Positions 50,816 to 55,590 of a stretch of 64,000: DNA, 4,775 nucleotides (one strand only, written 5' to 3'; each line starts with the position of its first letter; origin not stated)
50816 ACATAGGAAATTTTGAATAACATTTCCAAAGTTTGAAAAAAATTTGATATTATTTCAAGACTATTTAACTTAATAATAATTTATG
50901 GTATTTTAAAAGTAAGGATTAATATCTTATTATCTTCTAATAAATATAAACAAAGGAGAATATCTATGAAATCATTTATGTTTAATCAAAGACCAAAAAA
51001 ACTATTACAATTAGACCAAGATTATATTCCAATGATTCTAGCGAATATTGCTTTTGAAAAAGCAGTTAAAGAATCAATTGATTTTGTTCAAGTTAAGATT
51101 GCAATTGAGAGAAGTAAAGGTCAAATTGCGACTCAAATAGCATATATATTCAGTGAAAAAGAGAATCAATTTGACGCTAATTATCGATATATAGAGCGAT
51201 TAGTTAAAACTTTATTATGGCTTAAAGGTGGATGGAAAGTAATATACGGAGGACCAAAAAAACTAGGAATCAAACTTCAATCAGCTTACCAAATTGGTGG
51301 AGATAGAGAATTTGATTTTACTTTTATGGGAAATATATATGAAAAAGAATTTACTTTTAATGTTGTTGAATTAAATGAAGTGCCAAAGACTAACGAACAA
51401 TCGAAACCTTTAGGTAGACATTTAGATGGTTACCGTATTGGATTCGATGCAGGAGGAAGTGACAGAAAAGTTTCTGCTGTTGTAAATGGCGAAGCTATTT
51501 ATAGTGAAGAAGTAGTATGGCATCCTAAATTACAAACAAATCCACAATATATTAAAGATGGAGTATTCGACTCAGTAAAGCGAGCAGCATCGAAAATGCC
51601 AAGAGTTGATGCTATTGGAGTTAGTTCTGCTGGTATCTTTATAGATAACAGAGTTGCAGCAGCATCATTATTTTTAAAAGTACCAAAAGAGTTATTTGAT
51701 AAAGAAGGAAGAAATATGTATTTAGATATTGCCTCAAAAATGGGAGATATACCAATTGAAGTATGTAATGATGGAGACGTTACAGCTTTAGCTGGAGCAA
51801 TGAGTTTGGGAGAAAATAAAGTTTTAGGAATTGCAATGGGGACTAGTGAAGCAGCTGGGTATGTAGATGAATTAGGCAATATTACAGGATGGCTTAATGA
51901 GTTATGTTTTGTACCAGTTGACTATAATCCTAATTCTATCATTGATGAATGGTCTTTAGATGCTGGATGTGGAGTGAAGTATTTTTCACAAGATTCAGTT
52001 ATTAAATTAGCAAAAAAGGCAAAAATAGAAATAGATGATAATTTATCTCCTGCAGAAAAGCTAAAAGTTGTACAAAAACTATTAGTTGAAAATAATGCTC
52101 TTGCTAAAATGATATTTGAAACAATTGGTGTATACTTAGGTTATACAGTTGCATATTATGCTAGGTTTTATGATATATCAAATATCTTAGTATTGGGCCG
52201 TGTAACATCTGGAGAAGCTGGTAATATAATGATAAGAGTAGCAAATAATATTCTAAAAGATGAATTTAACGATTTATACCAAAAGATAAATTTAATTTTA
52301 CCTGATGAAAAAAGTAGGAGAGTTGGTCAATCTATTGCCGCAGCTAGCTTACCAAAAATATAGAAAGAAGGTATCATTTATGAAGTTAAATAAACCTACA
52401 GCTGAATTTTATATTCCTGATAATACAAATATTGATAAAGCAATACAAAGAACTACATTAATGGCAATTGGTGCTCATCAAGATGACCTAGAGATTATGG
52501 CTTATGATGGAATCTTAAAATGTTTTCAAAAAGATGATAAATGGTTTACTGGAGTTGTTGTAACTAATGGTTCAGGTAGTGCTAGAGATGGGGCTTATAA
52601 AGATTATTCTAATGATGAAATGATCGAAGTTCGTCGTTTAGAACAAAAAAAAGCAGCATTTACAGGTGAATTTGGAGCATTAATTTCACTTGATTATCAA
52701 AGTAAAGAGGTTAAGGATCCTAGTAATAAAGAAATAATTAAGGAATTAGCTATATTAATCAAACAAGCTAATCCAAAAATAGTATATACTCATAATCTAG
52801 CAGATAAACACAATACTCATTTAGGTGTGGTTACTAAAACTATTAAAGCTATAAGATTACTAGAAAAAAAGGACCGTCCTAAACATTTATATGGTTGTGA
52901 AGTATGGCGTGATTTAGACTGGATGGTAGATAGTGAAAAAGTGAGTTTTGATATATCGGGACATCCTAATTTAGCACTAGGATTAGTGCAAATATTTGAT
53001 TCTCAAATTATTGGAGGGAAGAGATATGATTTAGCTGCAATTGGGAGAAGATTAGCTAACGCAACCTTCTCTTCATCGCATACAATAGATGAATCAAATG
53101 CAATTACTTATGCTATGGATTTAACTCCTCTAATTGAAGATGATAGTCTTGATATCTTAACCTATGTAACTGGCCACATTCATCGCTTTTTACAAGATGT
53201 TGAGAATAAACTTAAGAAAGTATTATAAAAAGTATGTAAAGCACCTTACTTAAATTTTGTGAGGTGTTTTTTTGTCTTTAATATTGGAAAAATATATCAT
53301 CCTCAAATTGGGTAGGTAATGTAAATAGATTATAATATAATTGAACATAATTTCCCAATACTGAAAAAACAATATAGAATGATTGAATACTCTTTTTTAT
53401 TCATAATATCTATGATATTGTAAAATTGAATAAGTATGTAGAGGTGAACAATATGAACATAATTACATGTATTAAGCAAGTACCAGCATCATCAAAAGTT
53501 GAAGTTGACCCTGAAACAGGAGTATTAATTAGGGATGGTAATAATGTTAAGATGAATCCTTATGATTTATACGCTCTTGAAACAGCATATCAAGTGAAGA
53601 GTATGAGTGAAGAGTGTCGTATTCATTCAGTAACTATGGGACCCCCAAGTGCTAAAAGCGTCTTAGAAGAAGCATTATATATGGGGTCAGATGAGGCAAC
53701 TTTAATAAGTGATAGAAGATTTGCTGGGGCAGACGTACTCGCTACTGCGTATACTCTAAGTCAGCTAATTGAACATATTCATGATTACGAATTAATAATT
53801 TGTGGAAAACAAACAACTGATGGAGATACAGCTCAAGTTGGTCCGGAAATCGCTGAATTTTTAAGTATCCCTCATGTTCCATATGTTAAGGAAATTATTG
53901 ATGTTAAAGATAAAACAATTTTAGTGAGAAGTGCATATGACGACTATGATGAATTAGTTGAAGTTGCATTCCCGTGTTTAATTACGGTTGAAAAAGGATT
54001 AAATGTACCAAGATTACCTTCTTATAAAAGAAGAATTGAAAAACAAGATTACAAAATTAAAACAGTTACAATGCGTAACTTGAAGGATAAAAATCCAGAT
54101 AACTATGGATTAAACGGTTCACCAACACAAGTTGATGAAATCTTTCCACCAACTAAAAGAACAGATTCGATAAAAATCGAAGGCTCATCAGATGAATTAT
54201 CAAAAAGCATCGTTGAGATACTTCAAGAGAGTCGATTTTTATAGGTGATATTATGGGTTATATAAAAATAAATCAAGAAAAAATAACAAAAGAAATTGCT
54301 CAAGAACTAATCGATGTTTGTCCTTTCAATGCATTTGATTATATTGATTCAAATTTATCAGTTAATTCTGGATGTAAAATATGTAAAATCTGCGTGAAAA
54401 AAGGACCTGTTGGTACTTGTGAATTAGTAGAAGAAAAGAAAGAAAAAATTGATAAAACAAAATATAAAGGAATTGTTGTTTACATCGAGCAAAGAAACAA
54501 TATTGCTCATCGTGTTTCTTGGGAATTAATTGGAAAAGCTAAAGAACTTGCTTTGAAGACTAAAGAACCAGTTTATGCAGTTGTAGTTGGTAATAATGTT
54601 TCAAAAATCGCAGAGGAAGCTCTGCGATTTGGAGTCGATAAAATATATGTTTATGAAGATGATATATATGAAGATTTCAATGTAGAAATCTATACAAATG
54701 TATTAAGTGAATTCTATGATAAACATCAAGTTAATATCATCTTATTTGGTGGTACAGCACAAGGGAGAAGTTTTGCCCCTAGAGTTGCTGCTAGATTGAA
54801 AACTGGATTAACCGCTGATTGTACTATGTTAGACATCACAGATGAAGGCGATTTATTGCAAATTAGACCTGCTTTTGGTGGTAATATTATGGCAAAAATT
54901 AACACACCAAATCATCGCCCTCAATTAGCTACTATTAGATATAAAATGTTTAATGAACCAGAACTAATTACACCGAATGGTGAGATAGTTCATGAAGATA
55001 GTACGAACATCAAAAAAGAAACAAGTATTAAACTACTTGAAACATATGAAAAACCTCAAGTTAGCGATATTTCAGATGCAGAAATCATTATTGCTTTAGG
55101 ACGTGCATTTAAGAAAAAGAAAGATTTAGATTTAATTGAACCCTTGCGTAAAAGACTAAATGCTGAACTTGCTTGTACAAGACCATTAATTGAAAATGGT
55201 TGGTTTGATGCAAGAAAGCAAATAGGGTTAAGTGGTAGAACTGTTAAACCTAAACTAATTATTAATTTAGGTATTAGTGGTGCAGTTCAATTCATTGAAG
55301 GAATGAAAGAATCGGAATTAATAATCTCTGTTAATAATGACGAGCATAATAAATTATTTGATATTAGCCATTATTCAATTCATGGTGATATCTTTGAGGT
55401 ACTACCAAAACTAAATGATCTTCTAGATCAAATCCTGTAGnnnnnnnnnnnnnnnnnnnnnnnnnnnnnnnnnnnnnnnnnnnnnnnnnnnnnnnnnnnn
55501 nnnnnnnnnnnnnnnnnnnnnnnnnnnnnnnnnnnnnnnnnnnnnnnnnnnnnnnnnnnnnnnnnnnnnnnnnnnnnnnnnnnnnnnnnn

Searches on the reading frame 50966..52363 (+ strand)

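Call 68: search_protein_families(library=pfam, proteins=[window:50966-52363:+], max_evalue=0.00001)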
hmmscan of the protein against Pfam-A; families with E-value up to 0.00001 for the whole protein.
window:50966-52363:+ (465 aa): 0 families

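Call 88: search_protein_families(library=pfam, proteins=[window:50966-52363:+], max_evalue=0.001)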
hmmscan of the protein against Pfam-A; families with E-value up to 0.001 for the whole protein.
window:50966-52363:+ (465 aa): 1 family
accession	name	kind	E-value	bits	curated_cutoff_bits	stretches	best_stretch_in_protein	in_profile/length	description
PF00480.26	ROK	-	0.0001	22.4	22.9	1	158-418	2-249/294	ROK family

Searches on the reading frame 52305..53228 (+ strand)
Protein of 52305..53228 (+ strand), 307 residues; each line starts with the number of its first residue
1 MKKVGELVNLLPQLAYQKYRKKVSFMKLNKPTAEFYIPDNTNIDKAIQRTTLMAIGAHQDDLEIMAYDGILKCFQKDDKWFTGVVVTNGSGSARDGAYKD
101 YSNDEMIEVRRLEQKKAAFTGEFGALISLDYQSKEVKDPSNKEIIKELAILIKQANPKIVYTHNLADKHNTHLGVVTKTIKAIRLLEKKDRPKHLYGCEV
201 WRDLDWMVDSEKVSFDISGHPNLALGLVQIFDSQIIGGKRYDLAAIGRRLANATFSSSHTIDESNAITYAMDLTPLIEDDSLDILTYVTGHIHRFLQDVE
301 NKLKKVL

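Call 68: search_protein_families(library=pfam, proteins=[window:52305-53228:+], max_evalue=0.00001)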
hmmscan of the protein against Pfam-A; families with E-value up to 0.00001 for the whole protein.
window:52305-53228:+ (307 aa): 1 family
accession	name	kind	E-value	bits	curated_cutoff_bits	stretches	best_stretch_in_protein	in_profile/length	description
PF02585.22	PIG-L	-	1.4e-16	61.6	28.2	1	53-175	1-121/129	GlcNAc-PI de-N-acetylase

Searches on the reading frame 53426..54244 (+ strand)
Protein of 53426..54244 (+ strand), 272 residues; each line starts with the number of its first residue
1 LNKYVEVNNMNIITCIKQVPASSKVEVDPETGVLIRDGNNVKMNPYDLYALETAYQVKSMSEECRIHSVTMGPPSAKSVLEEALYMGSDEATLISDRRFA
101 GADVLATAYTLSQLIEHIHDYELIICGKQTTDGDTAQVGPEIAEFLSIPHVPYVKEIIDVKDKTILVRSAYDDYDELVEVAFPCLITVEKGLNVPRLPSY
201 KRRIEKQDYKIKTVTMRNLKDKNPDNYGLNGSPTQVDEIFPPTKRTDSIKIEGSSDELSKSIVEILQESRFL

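Call 68: search_protein_families(library=pfam, proteins=[window:53426-54244:+], max_evalue=0.00001)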
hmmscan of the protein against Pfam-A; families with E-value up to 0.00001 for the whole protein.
window:53426-54244:+ (272 aa): 1 family
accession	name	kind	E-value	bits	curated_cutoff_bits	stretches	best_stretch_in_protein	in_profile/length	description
PF01012.27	ETF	-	1.8e-38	132.6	26.7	1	31-207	1-176/181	Electron transfer flavoprotein domain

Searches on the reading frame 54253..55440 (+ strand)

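Call 68: search_protein_families(library=pfam, proteins=[window:54253-55440:+], max_evalue=0.00001)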
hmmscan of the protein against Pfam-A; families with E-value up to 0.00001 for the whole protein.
window:54253-55440:+ (395 aa): 2 families
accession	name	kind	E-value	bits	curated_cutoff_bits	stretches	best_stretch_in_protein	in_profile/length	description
PF01012.27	ETF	-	1.6e-41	142.6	26.7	1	75-237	2-164/181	Electron transfer flavoprotein domain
PF00766.25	ETF_alpha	-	6.6e-29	100.2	27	1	272-352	1-81/81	Electron transfer flavoprotein FAD-binding domain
